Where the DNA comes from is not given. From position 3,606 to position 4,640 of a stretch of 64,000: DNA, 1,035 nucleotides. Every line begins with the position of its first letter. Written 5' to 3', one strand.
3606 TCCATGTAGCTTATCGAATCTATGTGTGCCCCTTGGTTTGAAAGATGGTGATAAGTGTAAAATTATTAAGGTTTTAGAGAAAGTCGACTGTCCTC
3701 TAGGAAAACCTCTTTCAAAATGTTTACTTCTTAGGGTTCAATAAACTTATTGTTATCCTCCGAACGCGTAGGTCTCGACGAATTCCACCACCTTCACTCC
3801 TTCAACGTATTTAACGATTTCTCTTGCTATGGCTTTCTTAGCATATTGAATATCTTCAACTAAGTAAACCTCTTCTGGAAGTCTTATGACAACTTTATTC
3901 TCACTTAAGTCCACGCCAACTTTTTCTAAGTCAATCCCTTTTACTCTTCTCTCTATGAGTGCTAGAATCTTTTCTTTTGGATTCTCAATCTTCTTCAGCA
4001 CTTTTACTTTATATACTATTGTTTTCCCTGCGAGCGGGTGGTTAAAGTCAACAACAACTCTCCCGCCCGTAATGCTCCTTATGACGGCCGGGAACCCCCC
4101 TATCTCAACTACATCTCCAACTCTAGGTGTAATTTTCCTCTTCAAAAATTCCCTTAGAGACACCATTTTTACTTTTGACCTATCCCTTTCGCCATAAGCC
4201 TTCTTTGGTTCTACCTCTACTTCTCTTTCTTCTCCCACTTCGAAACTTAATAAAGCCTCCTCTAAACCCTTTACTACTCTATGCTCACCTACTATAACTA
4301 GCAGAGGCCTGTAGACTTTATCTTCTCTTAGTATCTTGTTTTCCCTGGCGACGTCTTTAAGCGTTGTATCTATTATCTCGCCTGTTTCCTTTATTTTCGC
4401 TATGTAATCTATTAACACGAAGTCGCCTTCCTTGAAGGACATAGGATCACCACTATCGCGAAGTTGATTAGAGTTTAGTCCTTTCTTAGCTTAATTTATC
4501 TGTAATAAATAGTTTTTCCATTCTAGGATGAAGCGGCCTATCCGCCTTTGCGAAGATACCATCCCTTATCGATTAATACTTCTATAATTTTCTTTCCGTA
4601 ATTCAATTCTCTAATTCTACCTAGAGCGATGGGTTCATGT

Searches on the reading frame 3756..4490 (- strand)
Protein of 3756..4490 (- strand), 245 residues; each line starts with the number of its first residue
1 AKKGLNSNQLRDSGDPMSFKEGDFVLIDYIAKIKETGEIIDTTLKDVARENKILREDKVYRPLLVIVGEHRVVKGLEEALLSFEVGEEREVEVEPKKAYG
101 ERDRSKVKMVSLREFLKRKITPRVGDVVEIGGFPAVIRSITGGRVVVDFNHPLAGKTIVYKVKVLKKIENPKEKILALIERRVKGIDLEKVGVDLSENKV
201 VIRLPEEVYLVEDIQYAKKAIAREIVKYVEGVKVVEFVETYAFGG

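Call 41: search_protein_families(library=pfam, proteins=[window:3756-4490:-], max_evalue=0.00001)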
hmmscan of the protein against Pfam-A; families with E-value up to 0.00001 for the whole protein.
window:3756-4490:- (245 aa): 3 families
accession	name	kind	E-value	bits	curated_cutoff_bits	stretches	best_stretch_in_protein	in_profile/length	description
PF18046.7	FKBP26_C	-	1.1e-15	58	27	1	172-241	2-71/72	FKBP26_C-terminal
PF22199.2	FKBP26_IF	-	4.4e-12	46.2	27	1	108-153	1-46/46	FKBP26, IF domain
PF00254.34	FKBP_C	-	1.4e-11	45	21.1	1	19-105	5-77/94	FKBP-type peptidyl-prolyl cis-trans isomerase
